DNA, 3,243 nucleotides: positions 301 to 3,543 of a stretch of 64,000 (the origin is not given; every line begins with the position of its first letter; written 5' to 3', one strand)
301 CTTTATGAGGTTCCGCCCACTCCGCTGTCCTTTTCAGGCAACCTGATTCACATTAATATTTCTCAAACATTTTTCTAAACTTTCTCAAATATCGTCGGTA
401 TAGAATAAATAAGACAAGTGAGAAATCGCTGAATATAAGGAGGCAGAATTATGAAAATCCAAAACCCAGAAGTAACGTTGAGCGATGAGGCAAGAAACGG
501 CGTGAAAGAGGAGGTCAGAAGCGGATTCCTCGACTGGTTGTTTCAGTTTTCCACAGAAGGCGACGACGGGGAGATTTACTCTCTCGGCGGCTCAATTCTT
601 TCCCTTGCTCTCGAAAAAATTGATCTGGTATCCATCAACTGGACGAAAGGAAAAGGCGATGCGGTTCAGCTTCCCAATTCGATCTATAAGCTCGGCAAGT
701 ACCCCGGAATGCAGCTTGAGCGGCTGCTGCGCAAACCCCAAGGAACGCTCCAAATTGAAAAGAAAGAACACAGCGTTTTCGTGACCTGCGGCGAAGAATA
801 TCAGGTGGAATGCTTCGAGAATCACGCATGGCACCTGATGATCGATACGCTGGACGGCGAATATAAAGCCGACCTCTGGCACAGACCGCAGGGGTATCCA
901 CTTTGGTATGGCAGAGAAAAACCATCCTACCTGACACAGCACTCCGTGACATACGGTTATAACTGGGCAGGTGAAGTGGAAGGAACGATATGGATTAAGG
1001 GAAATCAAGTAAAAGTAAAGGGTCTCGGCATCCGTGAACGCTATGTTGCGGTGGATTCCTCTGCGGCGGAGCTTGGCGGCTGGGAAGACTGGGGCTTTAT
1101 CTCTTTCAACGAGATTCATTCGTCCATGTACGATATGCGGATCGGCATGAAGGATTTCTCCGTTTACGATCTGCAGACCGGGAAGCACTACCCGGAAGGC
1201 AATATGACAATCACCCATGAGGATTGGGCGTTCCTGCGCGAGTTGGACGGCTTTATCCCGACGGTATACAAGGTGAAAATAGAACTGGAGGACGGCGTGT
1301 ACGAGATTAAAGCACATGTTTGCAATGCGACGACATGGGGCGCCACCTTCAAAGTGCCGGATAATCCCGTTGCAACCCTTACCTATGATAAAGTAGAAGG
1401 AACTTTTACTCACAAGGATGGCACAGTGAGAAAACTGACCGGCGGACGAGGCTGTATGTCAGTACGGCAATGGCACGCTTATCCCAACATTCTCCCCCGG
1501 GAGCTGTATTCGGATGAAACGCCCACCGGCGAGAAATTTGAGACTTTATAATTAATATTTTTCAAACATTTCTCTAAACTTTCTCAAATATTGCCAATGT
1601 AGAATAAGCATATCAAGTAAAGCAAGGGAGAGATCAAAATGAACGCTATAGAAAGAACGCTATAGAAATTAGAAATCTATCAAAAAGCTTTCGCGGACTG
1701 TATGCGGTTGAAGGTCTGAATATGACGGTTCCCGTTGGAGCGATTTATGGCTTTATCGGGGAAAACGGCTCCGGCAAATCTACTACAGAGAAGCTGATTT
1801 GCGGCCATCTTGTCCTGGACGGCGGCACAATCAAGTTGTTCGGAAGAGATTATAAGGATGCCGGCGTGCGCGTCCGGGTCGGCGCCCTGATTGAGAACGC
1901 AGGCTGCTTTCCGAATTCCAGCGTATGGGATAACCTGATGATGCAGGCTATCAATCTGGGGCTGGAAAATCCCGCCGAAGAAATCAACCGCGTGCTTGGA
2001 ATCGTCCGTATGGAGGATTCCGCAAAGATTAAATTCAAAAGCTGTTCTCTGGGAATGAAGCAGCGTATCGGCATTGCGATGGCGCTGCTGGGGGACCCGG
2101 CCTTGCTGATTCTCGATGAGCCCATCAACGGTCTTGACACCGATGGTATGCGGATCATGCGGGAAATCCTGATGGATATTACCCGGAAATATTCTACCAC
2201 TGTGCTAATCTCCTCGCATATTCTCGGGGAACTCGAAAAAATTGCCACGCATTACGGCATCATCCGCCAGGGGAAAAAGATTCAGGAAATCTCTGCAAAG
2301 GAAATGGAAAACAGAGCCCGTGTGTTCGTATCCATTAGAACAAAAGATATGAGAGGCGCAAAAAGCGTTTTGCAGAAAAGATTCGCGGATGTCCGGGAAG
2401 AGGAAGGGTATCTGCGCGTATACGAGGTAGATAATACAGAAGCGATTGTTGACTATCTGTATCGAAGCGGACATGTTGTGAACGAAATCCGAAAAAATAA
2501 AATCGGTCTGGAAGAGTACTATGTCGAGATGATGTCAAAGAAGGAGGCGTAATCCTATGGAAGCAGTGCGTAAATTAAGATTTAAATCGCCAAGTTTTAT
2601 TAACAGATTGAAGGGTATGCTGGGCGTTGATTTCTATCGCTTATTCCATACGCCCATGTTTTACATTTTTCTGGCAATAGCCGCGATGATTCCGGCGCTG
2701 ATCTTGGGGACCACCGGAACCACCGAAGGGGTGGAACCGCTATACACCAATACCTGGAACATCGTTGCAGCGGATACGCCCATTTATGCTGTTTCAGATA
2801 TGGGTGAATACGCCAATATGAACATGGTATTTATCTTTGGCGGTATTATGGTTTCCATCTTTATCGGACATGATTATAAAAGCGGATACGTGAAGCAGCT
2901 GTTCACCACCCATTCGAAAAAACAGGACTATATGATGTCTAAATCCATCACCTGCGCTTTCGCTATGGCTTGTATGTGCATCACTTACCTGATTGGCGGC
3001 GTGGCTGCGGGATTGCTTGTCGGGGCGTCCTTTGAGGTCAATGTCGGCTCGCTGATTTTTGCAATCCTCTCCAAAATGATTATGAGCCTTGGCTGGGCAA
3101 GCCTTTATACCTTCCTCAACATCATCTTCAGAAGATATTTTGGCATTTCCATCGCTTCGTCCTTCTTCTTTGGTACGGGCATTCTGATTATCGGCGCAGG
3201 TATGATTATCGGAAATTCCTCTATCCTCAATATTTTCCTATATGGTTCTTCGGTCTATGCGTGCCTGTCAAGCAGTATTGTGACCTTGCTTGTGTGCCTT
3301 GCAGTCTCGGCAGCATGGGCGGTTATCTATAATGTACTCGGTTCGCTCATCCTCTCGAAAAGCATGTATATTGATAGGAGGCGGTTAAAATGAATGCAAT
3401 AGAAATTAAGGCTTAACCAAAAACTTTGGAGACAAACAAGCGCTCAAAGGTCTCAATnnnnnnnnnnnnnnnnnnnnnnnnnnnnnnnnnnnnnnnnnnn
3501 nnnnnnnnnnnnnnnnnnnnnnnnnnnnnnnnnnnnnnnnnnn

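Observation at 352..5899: Four copies of one about 55-bp promoter/operator define a compact regulon around an OmpR-type two-component system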

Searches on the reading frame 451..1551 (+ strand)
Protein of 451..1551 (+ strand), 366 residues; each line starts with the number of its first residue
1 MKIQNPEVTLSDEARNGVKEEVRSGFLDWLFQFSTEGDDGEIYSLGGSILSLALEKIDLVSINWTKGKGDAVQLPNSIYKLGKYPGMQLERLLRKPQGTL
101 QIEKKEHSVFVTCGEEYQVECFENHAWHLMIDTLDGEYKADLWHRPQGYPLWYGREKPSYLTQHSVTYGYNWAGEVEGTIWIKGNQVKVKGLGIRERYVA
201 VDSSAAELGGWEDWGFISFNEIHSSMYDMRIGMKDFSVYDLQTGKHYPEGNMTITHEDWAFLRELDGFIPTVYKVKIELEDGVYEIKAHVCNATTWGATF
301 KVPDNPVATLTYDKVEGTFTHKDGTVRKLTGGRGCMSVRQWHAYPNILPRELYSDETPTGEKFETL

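Call 6: search_protein_families(library=pfam, proteins=[window:451-1548:+], max_evalue=0.01)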
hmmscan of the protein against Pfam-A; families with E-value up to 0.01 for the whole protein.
window:451-1548:+ (366 aa): 0 families

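Call 18: search_protein_families(library=ncbifam, max_evalue=0.001, proteins=[window:451-1548:+])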
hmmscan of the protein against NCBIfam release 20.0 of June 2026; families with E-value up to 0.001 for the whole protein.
window:451-1548:+ (366 aa): 0 families

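Call 41: find_homologous_proteins(query=window:451-1548:+)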
Query window:451-1548:+ (366 aa): 365 proteins with E <= 0.001 among 1848 candidates; the best 120 are listed.
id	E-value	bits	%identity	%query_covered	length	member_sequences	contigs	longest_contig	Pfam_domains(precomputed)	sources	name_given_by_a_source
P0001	1.9e-244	828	94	100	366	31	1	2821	-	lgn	-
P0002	7.3e-225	764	86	100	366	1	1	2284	-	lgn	-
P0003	8.6e-223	757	86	100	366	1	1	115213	-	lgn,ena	-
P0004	1.2e-215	734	84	100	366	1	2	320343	-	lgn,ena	-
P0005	4.0e-212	722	78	100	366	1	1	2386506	-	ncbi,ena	-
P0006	5.1e-212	722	81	100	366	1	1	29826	-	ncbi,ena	-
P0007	4.3e-211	719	80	100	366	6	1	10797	-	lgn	-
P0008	8.5e-211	718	81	100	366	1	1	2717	-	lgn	-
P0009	2.9e-209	713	80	100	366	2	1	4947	-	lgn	-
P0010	1.6e-208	710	79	100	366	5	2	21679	-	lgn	-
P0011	1.2e-207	707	78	100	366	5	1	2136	-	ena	-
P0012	2.7e-207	706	79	100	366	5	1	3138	-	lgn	-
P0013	3.6e-207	706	77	100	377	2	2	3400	-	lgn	-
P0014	5.1e-207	705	78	100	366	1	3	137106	-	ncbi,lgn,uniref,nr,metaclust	ncbi:hypothetical protein [Olivibacter sitiensis]|uniref:hypothetical protein n=1 Tax=Olivibacter si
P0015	2.9e-206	703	79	100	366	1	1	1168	-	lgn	-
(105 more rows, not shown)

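Call 44: find_encoding_contigs(protein=P0003, flank=10000, max_places=3)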
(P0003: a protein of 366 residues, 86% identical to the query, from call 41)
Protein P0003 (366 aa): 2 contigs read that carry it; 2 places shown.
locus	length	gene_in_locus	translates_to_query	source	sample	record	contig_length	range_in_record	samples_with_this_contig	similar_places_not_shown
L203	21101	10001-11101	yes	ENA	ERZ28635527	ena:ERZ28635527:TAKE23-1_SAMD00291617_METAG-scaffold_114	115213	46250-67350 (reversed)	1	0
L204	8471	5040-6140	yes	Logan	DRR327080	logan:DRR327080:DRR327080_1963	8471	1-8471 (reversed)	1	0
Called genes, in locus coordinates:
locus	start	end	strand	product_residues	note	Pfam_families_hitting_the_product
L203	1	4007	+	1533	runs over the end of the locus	PF13620:CarboxypepD_reg (faint), PF17802:SpaA (weak), PF22904:NOMO1-like_2nd (faint), PF17802:SpaA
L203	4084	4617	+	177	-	-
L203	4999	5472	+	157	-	PF11672:DUF3268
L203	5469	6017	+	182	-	PF04542:Sigma70_r2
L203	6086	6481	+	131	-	PF10502:Peptidase_S26, PF00717:Peptidase_S24 (weak), PF10502:Peptidase_S26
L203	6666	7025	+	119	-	-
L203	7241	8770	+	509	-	PF13091:PLDc_2 (weak), PF00614:PLDc (weak), PF13091:PLDc_2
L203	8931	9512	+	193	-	PF12822:ECF_trnsprt (weak), PF02632:BioY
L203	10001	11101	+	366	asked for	-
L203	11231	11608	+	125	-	-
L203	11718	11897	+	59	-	-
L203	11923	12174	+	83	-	-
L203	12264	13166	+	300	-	PF00005:ABC_tran, PF13304:AAA_21 (weak)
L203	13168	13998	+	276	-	PF12730:ABC2_membrane_4 (weak)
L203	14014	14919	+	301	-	PF00005:ABC_tran, PF13304:AAA_21 (faint)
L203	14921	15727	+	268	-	PF12730:ABC2_membrane_4 (weak)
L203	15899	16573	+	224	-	PF00072:Response_reg, PF00486:Trans_reg_C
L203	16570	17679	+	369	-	PF00672:HAMP (faint), PF00512:HisKA, PF13581:HATPase_c_2 (faint), PF02518:HATPase_c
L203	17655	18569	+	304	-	-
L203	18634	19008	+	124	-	-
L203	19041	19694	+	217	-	PF00486:Trans_reg_C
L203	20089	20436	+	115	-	PF13248:Zn_ribbon_3 (weak), PF24460:DUF7575 (faint), PF13240:Zn_Ribbon_1 (weak)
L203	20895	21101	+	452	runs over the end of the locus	PF04055:Radical_SAM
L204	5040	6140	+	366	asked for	-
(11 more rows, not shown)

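Call 45: find_encoding_contigs(protein=P0004, flank=10000, max_places=3)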
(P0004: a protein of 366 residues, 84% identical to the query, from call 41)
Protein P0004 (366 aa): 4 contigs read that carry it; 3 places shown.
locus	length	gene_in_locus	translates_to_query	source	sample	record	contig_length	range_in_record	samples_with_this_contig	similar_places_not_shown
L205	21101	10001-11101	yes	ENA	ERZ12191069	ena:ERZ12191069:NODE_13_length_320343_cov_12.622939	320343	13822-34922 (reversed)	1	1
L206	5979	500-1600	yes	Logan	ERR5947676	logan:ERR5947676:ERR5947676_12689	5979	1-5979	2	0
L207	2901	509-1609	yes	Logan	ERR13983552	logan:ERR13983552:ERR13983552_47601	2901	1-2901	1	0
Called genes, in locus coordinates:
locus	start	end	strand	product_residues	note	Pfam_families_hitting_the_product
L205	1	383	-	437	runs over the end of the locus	PF14501:HATPase_c_5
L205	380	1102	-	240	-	PF00072:Response_reg, PF04397:LytTR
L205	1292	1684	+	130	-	-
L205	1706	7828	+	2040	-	PF07581:Glug (faint)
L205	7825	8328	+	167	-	-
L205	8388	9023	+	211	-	-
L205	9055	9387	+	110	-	-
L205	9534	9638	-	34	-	-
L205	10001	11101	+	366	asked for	-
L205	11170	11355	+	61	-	-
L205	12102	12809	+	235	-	PF00005:ABC_tran, PF13304:AAA_21 (faint), PF02463:SMC_N (weak)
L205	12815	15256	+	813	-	PF02687:FtsX, PF12704:MacB_PCD, PF02687:FtsX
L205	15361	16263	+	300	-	PF00005:ABC_tran, PF13304:AAA_21 (weak)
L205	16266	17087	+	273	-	PF12730:ABC2_membrane_4 (weak)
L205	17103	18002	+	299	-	PF00005:ABC_tran, PF13304:AAA_21 (weak)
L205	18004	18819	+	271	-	PF12730:ABC2_membrane_4 (weak)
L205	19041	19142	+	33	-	-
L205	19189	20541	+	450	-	PF04055:Radical_SAM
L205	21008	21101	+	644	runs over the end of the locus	PF00367:PTS_EIIB, PF02378:PTS_EIIC, PF00358:PTS_EIIA_1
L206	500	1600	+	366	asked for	-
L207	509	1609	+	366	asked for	-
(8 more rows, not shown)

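Call 55: predict_structure(alignment_id=A3)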
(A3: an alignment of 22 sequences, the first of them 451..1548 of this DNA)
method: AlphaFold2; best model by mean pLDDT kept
length: 366 residues; sequences in the alignment: 22
mean_pLDDT: 76.2   pTM: 0.76
mean pLDDT of the five models: 76.2, 75.7, 75.0, 72.6, 71.6
residues with pLDDT >= 90: 98; 70-90: 161; 50-70: 43; < 50: 64
segments of 3 or more residues with pLDDT < 50: 1-8, 10-15, 17-23, 160-164, 204-210, 229-233, 342-366
pLDDT, mean of each block of 10 residues (from residue 1): 45 47 59 92 89 76 91 86 89 87 84 92 90 96 87 62 59 92 97 79 46 76 73 64 85 84 79 91 93 77 68 92 90 77 37 43 37
secondary structure, 60 per line:
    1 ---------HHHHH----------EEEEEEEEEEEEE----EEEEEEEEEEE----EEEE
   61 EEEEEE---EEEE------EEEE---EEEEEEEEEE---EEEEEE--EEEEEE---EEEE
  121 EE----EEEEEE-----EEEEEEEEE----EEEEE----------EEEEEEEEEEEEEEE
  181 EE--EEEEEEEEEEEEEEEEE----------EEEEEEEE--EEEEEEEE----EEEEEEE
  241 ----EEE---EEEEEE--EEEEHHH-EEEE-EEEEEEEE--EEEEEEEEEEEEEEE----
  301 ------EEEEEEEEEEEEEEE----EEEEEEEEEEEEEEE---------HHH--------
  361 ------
elements in order: H10-14 E25-37 E42-52 E57-66 E70-73 E80-83 E87-96 E100-105 E108-113 E117-122 E127-132 E138-146 E151-155 E166-182 E185-201 E212-219 E222-229 E234-240 E245-247 E251-256 E259-262 E267-270 E272-279 E282-296 E307-321 E326-340

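Call 58: fold_search(model_id=the predicted structure, library=pdb)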
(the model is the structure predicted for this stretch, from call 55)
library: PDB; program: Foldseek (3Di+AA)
matches with E <= 10: 1267; with E <= 0.001: 32
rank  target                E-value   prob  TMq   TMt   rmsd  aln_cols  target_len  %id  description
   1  2ich_A                5.4e-11  1.00  0.48  0.54   8.2       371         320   12  CRYSTAL STRUCTURE OF A PUTATIVE ATTH (NE1406) FROM NITROSOMONAS EUROPAEA AT 2.00 A RESOLUTION (released 2006-10-03)
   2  9g4c_B                2.5e-10  1.00  0.53  0.53   7.6       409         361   11  25-phosphosteroid lyase + phosphate + desmost-1,4-diene-3-one (released 2026-01-28)
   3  2ich_B                3.4e-10  1.00  0.46  0.51   8.6       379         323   13  CRYSTAL STRUCTURE OF A PUTATIVE ATTH (NE1406) FROM NITROSOMONAS EUROPAEA AT 2.00 A RESOLUTION (released 2006-10-03)
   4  9fzn_B                1.1e-09  1.00  0.56  0.56   6.6       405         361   13  25-phosphosteroid lyase (25-PSL) (released 2026-01-14)
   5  9g2i_A                1.2e-09  1.00  0.53  0.54   7.2       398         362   11  25-phosphosteroid lyase + phosphate (released 2026-01-21)
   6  9g4c_A                1.7e-09  1.00  0.45  0.46  12.9       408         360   12  25-phosphosteroid lyase + phosphate + desmost-1,4-diene-3-one (released 2026-01-28)
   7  9fzn_A                3.1e-09  1.00  0.48  0.49  12.6       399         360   12  25-phosphosteroid lyase (25-PSL) (released 2026-01-14)
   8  6kbc                  5.9e-09  1.00  0.51  0.50   7.6       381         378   10  Crystal structure of CghA with Sch210972 (released 2020-06-24)
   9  7e22                  2.1e-08  1.00  0.49  0.49   9.0       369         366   10  Crystal structure of two pericyclases catalyzing [4+2] cycloaddition (released 2022-02-09)
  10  6kaw                  3.9e-08  1.00  0.52  0.50   7.6       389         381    9  Crystal structure of CghA (released 2020-06-24)
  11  7e5t_C                7.6e-08  1.00  0.47  0.47   8.8       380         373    9  Crystal structure of Fsa2 (released 2021-06-30)
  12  7dmn                  1.2e-07  1.00  0.46  0.46   9.7       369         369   10  Crystal structure of two pericyclases catalyzing [4+2] cycloaddition (released 2021-10-06)
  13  7e5t_B                1.6e-07  1.00  0.44  0.43   9.3       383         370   10  Crystal structure of Fsa2 (released 2021-06-30)
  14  7e5t_A                1.9e-07  1.00  0.44  0.43   9.5       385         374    9  Crystal structure of Fsa2 (released 2021-06-30)
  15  7dmo_C                2.2e-07  1.00  0.44  0.43  11.6       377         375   10  Crystal structures of two pericyclases catalyzing [4+2] cycloadditions (released 2021-10-06)
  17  7a0t_B                3.4e-07  1.00  0.50  0.54   6.2       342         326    8  Crystal structure of kievitone hydratase from Nectria haematococca (P21 SG) (released 2021-08-18)
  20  7a0t_A                6.3e-07  1.00  0.47  0.52   7.1       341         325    8  Crystal structure of kievitone hydratase from Nectria haematococca (P21 SG) (released 2021-08-18)
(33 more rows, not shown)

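Call 65: find_encoding_contigs(protein=window:451-1551:+, flank=10000, max_places=3)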
Protein window:451-1551:+ (366 aa): no gene with exactly this product is on record in the collection.

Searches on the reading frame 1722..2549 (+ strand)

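Call 6: search_protein_families(library=pfam, proteins=[window:1722-2549:+], max_evalue=0.01)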
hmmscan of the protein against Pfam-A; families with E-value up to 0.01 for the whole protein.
window:1722-2549:+ (276 aa): 2 families
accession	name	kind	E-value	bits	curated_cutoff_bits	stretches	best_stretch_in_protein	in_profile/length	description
PF00005.33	ABC_tran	-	1.4e-25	90.9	25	1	1-136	6-137/137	ABC transporter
PF13304.12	AAA_21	-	4.6e-10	40.5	27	1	91-170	221-302/304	AAA domain, putative AbiEii toxin, Type IV TA system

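Call 18: search_protein_families(library=ncbifam, max_evalue=0.001, proteins=[window:1722-2549:+])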
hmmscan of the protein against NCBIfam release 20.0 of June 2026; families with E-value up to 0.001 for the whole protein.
window:1722-2549:+ (276 aa): 178 families (the best 25 are shown)
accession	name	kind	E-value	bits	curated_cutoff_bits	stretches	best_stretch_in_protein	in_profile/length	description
TIGR03740.1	galliderm_ABC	subfamily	6.1e-51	173.2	309.75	1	1-205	21-221/223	lantibiotic protection ABC transporter ATP-binding subunit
TIGR01188.1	drrA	subfamily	9.9e-38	130.1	312.45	1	1-263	14-283/302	daunorubicin resistance ABC transporter, ATP-binding protein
NF047568.1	PSM_export_PmtC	equivalog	3.8e-33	115.2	375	1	8-273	28-287/290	phenol-soluble modulin export ABC transporter ATP-binding protein PmtC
TIGR03522.1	GldA_ABC_ATP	equivalog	9.1e-32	110.7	402.6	1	5-208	27-233/301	gliding motility-associated ABC transporter ATP-binding subunit GldA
NF010060.0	PRK13537.1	equivalog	3.5e-30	105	521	1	2-196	37-234/314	nodulation factor ABC transporter ATP-binding protein NodI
NF033858.1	ABC2_perm_RbbA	equivalog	7.5e-30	103.6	1050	1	3-188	289-477/909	ribosome-associated ATPase/putative transporter RbbA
NF010059.0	PRK13536.1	equivalog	3.2e-25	88.6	549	1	2-194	65-260/342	nodulation factor ABC transporter ATP-binding protein NodI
TIGR01288.1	nodI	equivalog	5.1e-25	88.1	424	1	2-192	26-219/303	nodulation factor ABC transporter ATP-binding protein NodI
NF047565.1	PSM_export_PmtA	equivalog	2e-23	83.1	350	1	2-201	23-221/282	phenol-soluble modulin export ABC transporter ATP-binding protein PmtA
TIGR02142.1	modC_ABC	equivalog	6.3e-23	81.6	285.05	1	3-239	20-258/353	molybdenum ABC transporter ATP-binding protein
TIGR03864.1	PQQ_ABC_ATP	hypoth_equivalog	1.4e-22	80.3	302.25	1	2-193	23-217/236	ABC transporter, ATP-binding subunit, PQQ-dependent alcohol dehydrogenase system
TIGR04520.1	ECF_ATPase_1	equivalog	2.2e-22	79.7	315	1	5-202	27-230/269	energy-coupling factor transporter ATPase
TIGR04521.1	ECF_ATPase_2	equivalog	2.8e-22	79.1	330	1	2-202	27-239/279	energy-coupling factor transporter ATPase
TIGR01187.1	potA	subfamily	4.3e-22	78.6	355.6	1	12-196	2-189/325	polyamine ABC transporter ATP-binding protein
TIGR03411.1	urea_trans_UrtD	equivalog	1.9e-21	76.8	304.1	1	3-201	25-235/242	urea ABC transporter ATP-binding protein UrtD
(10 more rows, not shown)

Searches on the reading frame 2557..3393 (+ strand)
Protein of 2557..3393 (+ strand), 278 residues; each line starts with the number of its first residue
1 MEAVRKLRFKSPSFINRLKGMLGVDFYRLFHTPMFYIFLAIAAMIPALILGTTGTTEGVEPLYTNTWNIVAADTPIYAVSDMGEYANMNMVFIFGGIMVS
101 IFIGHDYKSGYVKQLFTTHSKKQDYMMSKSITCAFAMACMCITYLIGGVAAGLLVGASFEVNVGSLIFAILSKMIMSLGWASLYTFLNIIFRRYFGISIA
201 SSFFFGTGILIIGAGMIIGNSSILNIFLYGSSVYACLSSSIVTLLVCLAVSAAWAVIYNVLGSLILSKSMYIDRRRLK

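Call 6: search_protein_families(library=pfam, proteins=[window:2557-3390:+], max_evalue=0.01)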
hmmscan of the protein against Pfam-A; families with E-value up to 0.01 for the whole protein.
window:2557-3390:+ (278 aa): 2 families
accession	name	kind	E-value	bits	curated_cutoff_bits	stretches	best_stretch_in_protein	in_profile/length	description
PF12730.13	ABC2_membrane_4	-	3.7e-07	30.7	27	1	26-206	6-168/179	ABC-2 family transporter protein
PF13346.12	ABC2_membrane_5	-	0.003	17.6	25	1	81-256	29-201/205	ABC-2 family transporter protein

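Call 18: search_protein_families(library=ncbifam, max_evalue=0.001, proteins=[window:2557-3390:+])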
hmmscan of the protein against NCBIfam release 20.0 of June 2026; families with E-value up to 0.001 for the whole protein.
window:2557-3390:+ (278 aa): 0 families

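Call 66: find_encoding_contigs(protein=window:2557-3393:+, flank=10000, max_places=3)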
Protein window:2557-3393:+ (278 aa): no gene with exactly this product is on record in the collection.
